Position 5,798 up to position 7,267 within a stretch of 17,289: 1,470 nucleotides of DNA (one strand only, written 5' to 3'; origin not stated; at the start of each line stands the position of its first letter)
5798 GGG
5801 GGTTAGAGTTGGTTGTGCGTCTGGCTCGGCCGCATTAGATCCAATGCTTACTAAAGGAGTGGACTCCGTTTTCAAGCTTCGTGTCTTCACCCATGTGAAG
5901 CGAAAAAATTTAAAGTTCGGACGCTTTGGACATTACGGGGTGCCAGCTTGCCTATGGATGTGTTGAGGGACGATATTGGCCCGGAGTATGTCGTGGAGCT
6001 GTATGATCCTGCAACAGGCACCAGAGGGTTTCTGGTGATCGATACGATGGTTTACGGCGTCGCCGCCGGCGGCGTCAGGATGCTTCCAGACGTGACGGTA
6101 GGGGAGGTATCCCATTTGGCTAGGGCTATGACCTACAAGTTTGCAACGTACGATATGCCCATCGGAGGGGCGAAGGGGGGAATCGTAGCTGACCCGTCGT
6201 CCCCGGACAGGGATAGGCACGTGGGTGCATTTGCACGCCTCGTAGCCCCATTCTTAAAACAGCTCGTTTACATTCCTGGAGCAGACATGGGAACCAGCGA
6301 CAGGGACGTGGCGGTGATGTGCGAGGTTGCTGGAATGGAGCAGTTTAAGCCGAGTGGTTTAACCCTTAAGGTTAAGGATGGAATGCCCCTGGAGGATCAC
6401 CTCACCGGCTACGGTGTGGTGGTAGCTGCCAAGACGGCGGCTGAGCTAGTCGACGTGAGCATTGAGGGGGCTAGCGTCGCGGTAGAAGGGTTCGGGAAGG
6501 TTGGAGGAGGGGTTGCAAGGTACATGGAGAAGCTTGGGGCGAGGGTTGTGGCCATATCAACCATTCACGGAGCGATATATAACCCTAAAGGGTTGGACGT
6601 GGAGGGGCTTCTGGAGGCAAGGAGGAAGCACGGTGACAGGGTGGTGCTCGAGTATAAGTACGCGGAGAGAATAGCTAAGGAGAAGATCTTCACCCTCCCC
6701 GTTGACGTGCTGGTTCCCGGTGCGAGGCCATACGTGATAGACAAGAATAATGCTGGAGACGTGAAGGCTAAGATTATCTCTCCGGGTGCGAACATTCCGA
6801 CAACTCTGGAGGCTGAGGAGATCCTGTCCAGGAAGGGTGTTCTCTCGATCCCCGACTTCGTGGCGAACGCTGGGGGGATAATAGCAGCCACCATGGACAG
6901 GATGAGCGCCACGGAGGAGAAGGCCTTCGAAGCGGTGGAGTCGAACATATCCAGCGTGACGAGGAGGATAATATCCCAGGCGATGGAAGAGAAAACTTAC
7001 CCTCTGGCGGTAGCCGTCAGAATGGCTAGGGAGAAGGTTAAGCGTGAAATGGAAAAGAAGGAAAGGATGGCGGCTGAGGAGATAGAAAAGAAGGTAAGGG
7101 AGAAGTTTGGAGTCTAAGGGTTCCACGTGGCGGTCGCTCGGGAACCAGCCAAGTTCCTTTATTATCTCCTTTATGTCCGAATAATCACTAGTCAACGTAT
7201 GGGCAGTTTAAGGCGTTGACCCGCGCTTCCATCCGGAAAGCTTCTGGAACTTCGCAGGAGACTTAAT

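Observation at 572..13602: Candidate undescribed archaeal amino acid -> beta-keto acid -> acyl-CoA/acetoacetate catabolic pathway built around two BKACEs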

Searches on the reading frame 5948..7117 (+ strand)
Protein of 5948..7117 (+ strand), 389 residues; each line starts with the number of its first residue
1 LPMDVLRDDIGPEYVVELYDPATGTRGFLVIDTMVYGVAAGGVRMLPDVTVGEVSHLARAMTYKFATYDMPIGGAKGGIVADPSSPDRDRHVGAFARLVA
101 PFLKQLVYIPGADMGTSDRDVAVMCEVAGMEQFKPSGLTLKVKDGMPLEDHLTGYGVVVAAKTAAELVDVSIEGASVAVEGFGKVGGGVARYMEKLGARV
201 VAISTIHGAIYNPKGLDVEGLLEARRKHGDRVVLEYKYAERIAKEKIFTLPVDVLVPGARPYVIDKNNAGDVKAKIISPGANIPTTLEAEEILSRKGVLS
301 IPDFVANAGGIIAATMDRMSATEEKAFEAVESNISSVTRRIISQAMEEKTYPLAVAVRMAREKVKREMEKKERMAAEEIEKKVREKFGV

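Call 5: search_protein_families(library=pfam, proteins=[window:5948-7117:+], max_evalue=0.01)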
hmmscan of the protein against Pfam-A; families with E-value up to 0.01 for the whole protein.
window:5948-7117:+ (389 aa): 4 families
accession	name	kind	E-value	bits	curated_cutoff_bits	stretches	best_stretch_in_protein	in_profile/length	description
PF00208.27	ELFV_dehydrog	-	4.5e-51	174.3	23.4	1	147-370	4-239/241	Glutamate/Leucine/Phenylalanine/Valine dehydrogenase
PF02812.23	ELFV_dehydrog_N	-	5.5e-20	71.8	25.3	1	23-126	15-125/129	Glu/Leu/Phe/Val dehydrogenase, dimerisation domain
PF00670.27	AdoHcyase_NAD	-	0.0011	19.6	27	1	168-202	17-51/162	S-adenosyl-L-homocysteine hydrolase, NAD binding domain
PF02826.25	2-Hacid_dh_C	-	0.01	15.7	25.1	1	166-206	28-68/178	D-isomer specific 2-hydroxyacid dehydrogenase, NAD binding domain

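Call 6: search_protein_families(library=ncbifam, proteins=[window:5948-7117:+], max_evalue=0.001)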
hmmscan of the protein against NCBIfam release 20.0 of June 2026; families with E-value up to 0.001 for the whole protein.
window:5948-7117:+ (389 aa): 9 families
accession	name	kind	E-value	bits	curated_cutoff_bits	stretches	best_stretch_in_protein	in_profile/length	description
NF040817.1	GdhA_Arch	equivalog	6.9e-57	193.5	750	1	26-317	55-354/419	glutamate dehydrogenase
NF041398.1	GluDhGdhB_Halo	equivalog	1.5e-56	192.1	620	1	28-327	54-356/410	glutamate dehydrogenase GdhB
NF006929.0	PRK09414.1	equivalog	2.1e-38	132.5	536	1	26-348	78-413/445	NADP-specific glutamate dehydrogenase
NF035922.1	Trp_DH_ScyB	equivalog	1e-30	106.9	600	1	9-366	8-341/346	tryptophan dehydrogenase ScyB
NF010633.0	PRK14030.1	subfamily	1.1e-25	90.6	743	1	34-335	82-400/445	glutamate dehydrogenase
NF010634.0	PRK14031.1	equivalog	7.4e-21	74.1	822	1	27-341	75-405/444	NADP-specific glutamate dehydrogenase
NF004912.0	PRK06270.1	equivalog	0.0002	20.9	373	1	176-256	5-95/343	homoserine dehydrogenase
TIGR02853.1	spore_dpaA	equivalog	0.00023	20.5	319.65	1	162-201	139-178/287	dipicolinic acid synthetase subunit A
NF004005.0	PRK05476.2-3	equivalog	0.00071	18.5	275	0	169-233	203-268/418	adenosylhomocysteinase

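Call 36: find_homologous_proteins(query=window:5948-7117:+, max_evalue=1e-30)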
Query window:5948-7117:+ (389 aa): 2304 proteins with E <= 1e-30 among 8000 candidates; the best 120 are listed. Only proteins of 213 to 681 residues were searched: fused or split forms outside these lengths cannot appear, so this answer is no evidence that the protein stands alone or is whole; lengths 'longer' or 'shorter' looks for them.
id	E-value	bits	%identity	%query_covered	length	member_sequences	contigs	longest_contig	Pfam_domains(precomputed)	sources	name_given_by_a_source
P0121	1.5e-237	806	96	100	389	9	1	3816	PF02812.24,PF00208.28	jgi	-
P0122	2.7e-164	565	66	99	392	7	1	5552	PF02812.24,PF00208.28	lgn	-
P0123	1.5e-163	562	64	99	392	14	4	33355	PF02812.24,PF00208.28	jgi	-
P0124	2.1e-163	562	64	99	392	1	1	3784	PF02812.24,PF00208.28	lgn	-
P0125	2.5e-158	545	62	99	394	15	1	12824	PF02812.24,PF00208.28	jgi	jgi:glutamate dehydrogenase/leucine dehydrogenase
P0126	5.3e-156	538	62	99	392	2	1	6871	PF02812.24,PF00208.28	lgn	-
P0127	1.6e-155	536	62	99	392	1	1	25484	PF02812.24,PF00208.28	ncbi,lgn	ncbi:MAG: Glu/Leu/Phe/Val dehydrogenase [Candidatus Lokiarchaeia archaeon]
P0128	1.2e-154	533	61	99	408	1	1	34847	PF02812.24,PF00208.28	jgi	jgi:glutamate dehydrogenase/leucine dehydrogenase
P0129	1.8e-154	533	61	99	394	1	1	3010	PF02812.24,PF00208.28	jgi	jgi:glutamate dehydrogenase (NAD(P)+)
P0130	4.5e-148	511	60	98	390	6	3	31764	PF02812.24,PF00208.28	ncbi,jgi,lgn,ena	ncbi:MAG: Glu/Leu/Phe/Val family dehydrogenase [Candidatus Baldrarchaeia archaeon]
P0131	1.5e-147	510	63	95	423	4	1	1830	PF02812.24,PF00208.28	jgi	-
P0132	3.1e-147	509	60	98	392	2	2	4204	PF02812.24,PF00208.28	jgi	-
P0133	2.7e-143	496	61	94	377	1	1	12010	PF02812.24,PF00208.28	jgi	-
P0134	2.2e-142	493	60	98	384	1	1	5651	PF02812.24,PF00208.28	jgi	jgi:glutamate dehydrogenase/leucine dehydrogenase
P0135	3.4e-142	492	59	94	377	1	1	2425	PF02812.24,PF00208.28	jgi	-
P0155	5.1e-117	409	54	99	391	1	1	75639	PF02812.24,PF00208.28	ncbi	-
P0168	2.7e-110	387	51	99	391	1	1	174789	PF02812.24,PF00208.28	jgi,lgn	jgi:glutamate dehydrogenase (NAD(P)+)/glutamate dehydrogenase (NADP+)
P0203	5.8e-107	376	51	98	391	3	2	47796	PF02812.24,PF00208.28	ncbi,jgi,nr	ncbi:MAG: Glu/Leu/Phe/Val dehydrogenase [Deltaproteobacteria bacterium]|nr:Glu/Leu/Phe/Val dehydroge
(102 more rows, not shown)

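Call 37: find_encoding_contigs(protein=P0123, flank=8000, max_places=3)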
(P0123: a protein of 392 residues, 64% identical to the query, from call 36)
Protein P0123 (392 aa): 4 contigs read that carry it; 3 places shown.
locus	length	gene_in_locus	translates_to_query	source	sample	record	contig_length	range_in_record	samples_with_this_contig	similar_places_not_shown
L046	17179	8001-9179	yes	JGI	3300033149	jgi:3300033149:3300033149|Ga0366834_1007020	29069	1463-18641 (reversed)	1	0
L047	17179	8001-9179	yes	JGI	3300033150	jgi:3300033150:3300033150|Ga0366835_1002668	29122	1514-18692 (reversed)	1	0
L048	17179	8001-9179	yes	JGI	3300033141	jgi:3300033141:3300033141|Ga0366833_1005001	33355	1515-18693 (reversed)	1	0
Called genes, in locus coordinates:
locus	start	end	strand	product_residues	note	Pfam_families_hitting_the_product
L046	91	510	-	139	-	PF01842:ACT, PF13291:ACT_4 (faint), PF13840:ACT_7 (faint), PF19571:ACT_8, PF22468:ACT_9 (faint), PF22629:ACT_AHAS_ss (weak), PF01842:ACT (weak)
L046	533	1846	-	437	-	PF00501:AMP-binding, PF14535:AMP-binding_C_2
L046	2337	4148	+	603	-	PF13646:HEAT_2, PF02985:HEAT (faint), PF03130:HEAT_PBS (faint), PF13513:HEAT_EZ (faint), PF12717:Cnd1 (faint), PF13646:HEAT_2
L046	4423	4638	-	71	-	-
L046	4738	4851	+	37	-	-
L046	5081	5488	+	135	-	PF04994:TfoX_C (faint), PF10391:DNA_pol_lambd_f (faint), PF11731:Cdd1 (faint), PF14520:HHH_5, PF14229:DUF4332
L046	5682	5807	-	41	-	-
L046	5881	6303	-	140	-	-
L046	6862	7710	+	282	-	PF00378:ECH_1, PF16113:ECH_2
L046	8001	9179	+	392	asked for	PF02812:ELFV_dehydrog_N, PF00208:ELFV_dehydrog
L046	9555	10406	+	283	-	PF00378:ECH_1, PF16113:ECH_2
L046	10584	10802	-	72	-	-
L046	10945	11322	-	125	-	-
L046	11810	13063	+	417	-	PF00291:PALP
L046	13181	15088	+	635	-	PF02225:PA (weak), PF04389:Peptidase_M28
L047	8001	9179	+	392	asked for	PF02812:ELFV_dehydrog_N, PF00208:ELFV_dehydrog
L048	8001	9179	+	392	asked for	PF02812:ELFV_dehydrog_N, PF00208:ELFV_dehydrog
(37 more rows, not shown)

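Call 38: find_encoding_contigs(protein=P0168, flank=8000, max_places=1)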
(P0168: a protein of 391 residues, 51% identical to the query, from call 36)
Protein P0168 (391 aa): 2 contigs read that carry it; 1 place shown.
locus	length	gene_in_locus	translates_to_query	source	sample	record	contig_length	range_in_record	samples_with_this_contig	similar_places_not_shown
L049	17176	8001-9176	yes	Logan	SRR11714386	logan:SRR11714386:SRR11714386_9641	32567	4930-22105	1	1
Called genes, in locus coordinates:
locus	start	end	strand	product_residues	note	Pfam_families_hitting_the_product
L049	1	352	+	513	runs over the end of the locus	PF00890:FAD_binding_2, PF01266:DAO (faint), PF07992:Pyr_redox_2 (faint), PF02910:Succ_DH_flav_C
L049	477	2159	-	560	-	PF01731:Arylesterase (faint), PF08450:SGL (faint), PF22807:TrAA12 (faint), PF24684:Vgb_lyase (faint), PF21959:DUF6923 (faint)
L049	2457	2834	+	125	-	PF01042:Ribonuc_L-PSP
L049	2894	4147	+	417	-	PF00291:PALP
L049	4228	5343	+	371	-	PF04422:FrhB_FdhB_N, PF04432:FrhB_FdhB_C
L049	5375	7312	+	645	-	PF01855:POR_N, PF17147:PFOR_II (weak), PF02775:TPP_enzyme_C, PF00037:Fer4 (weak)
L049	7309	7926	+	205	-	PF01558:POR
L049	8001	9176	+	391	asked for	PF02812:ELFV_dehydrog_N, PF00208:ELFV_dehydrog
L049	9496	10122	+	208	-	PF01726:LexA_DNA_bind, PF00717:Peptidase_S24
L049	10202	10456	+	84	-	-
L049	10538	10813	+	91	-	-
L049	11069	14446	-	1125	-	-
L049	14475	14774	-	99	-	PF12728:HTH_17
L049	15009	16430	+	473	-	PF18551:TackOD1, PF04471:Mrr_cat (faint)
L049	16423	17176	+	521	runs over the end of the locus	PF05157:MshEN, PF00437:T2SSE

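Call 43: search_solved_structures(query=window:5948-7117:+, max_evalue=1e-20, show_alignments=2)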
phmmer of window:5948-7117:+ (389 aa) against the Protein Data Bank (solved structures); distinct sequences matched with E-value up to 1e-20: 53.
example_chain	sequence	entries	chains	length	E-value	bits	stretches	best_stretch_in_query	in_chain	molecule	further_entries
1b3b_A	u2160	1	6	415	6.4e-53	183.5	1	26-317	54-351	PROTEIN (GLUTAMATE DEHYDROGENASE)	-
2tmg_A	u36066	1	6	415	2.3e-52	181.7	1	26-316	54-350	PROTEIN (GLUTAMATE DEHYDROGENASE)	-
1b26_A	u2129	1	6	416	5e-52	180.6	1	26-316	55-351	GLUTAMATE DEHYDROGENASE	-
1v9l_A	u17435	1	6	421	6.7e-51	176.9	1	27-320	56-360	glutamate dehydrogenase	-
3aoe_A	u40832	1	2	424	4.5e-48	167.5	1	26-356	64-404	Glutamate dehydrogenase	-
3aog_A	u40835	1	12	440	4.8e-48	167.5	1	26-356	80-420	Glutamate dehydrogenase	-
8ysw_A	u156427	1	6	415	1.5e-47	165.8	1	32-314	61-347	Glutamate dehydrogenase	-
8i83_A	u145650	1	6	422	1.6e-47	165.7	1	32-314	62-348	Glutamate dehydrogenase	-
8znb_A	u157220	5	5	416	3e-47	164.8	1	26-316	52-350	Glutamate dehydrogenase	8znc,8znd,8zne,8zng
8zmu_A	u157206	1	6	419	3.1e-47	164.8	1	26-316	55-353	Glutamate dehydrogenase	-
8owm_A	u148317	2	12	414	3.8e-47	164.5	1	27-318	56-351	Glutamate dehydrogenase 2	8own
1euz_A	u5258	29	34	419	4e-47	164.4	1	26-316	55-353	GLUTAMATE DEHYDROGENASE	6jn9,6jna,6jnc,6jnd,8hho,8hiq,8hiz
1bvu_A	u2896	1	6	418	1.9e-46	162.2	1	26-315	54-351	PROTEIN (GLUTAMATE DEHYDROGENASE)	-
8s38_A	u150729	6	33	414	9.3e-46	160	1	27-319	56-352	Glutamate dehydrogenase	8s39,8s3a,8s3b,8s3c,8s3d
7mfm_A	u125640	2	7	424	9.5e-46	159.9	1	36-318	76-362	Glutamate dehydrogenase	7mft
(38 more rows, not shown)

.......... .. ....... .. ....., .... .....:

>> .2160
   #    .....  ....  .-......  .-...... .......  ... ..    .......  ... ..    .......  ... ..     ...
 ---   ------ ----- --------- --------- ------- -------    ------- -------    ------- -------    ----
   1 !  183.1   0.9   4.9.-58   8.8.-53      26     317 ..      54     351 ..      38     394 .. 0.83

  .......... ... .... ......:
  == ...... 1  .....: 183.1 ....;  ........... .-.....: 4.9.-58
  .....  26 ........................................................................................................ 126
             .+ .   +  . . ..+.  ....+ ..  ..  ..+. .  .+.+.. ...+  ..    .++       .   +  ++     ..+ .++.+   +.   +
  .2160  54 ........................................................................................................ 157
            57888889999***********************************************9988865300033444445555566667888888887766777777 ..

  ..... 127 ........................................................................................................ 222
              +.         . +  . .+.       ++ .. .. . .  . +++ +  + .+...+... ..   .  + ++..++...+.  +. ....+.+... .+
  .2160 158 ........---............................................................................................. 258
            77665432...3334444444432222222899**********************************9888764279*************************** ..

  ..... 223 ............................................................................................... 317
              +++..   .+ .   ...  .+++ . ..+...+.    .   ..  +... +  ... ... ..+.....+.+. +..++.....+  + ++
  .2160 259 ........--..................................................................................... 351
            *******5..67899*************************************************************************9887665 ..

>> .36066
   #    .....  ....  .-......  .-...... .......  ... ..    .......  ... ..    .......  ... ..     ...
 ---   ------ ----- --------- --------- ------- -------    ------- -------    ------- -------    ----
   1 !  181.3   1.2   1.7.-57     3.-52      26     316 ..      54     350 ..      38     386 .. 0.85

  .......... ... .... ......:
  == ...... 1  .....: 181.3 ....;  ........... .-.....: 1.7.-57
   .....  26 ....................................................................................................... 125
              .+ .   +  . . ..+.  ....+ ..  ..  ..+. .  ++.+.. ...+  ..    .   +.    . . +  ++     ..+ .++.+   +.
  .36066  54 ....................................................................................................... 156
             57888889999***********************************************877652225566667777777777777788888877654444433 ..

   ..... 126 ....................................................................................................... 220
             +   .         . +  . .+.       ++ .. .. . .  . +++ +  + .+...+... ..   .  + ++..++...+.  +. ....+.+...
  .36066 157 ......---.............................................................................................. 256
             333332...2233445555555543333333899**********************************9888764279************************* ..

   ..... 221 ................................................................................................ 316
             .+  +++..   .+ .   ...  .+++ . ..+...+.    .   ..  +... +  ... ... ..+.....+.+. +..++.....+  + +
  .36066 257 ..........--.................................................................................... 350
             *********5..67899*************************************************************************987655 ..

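Call 78: find_encoding_contigs(protein=P0203, flank=7000, max_places=1)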
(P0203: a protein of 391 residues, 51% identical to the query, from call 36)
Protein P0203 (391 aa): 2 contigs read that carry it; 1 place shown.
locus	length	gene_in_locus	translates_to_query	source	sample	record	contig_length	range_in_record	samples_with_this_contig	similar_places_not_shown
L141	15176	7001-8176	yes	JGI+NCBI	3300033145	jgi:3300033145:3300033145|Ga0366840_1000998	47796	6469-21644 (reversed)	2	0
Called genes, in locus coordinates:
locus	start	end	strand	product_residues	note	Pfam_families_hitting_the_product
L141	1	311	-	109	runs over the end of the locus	-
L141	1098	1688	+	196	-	PF00440:TetR_N, PF08359:TetR_C_4 (weak), PF17935:TetR_C_27 (faint), PF13977:TetR_C_6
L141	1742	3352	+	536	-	PF00501:AMP-binding, PF13193:AMP-binding_C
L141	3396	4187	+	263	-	PF00378:ECH_1, PF16113:ECH_2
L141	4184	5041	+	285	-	PF04909:Amidohydro_2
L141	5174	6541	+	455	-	PF00324:AA_permease, PF13520:AA_permease_2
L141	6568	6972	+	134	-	PF01042:Ribonuc_L-PSP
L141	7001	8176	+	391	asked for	PF02812:ELFV_dehydrog_N, PF00208:ELFV_dehydrog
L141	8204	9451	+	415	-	PF00291:PALP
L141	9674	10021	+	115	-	-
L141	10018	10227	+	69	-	-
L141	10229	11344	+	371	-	PF04422:FrhB_FdhB_N, PF04432:FrhB_FdhB_C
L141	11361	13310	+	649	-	PF01855:POR_N, PF02775:TPP_enzyme_C, PF00037:Fer4 (weak)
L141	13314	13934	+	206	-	PF01558:POR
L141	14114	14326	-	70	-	-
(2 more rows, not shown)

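Call 79: find_encoding_contigs(protein=P0155, flank=7000, max_places=1)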
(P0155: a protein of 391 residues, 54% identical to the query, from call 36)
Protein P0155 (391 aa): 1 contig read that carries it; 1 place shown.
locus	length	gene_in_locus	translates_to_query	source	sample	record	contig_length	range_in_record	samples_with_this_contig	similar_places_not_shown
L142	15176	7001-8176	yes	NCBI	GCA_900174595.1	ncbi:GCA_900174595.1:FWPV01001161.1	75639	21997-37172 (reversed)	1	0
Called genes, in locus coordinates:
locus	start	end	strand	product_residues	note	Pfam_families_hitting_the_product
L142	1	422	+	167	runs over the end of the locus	PF00694:Aconitase_C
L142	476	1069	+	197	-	-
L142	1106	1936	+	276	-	PF00037:Fer4 (weak), PF12797:Fer4_2 (faint), PF12837:Fer4_6 (faint), PF12838:Fer4_7 (weak), PF13183:Fer4_8 (faint), PF13187:Fer4_9 (faint), PF13237:Fer4_10 (faint), PF14697:Fer4_21, +1 more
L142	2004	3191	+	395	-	PF09861:Lar_N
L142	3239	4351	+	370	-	PF04422:FrhB_FdhB_N, PF04432:FrhB_FdhB_C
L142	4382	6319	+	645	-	PF01855:POR_N, PF17147:PFOR_II, PF02775:TPP_enzyme_C, PF00037:Fer4 (weak)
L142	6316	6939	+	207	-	PF01558:POR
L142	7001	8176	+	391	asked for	PF02812:ELFV_dehydrog_N, PF00208:ELFV_dehydrog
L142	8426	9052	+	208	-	PF01726:LexA_DNA_bind, PF00717:Peptidase_S24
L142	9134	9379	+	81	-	-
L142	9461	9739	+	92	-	-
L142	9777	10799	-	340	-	PF01073:3Beta_HSD, PF01370:Epimerase, PF02719:Polysacc_synt_2, PF04321:RmlD_sub_bind, PF05368:NmrA, PF07993:NAD_binding_4, PF13460:NAD_binding_10, PF16363:GDP_Man_Dehyd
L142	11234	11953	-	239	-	PF00111:Fer2, PF13510:Fer2_4, PF13187:Fer4_9 (faint), PF12797:Fer4_2 (faint), PF14697:Fer4_21, PF00037:Fer4 (weak), PF13237:Fer4_10 (weak), PF12838:Fer4_7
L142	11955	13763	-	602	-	PF01257:2Fe-2S_thioredx (weak), PF01512:Complex1_51K, PF10531:SLBB (weak), PF10589:NADH_4Fe-4S, PF00037:Fer4, PF13237:Fer4_10, PF12838:Fer4_7, PF13187:Fer4_9, +3 more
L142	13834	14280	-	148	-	PF01257:2Fe-2S_thioredx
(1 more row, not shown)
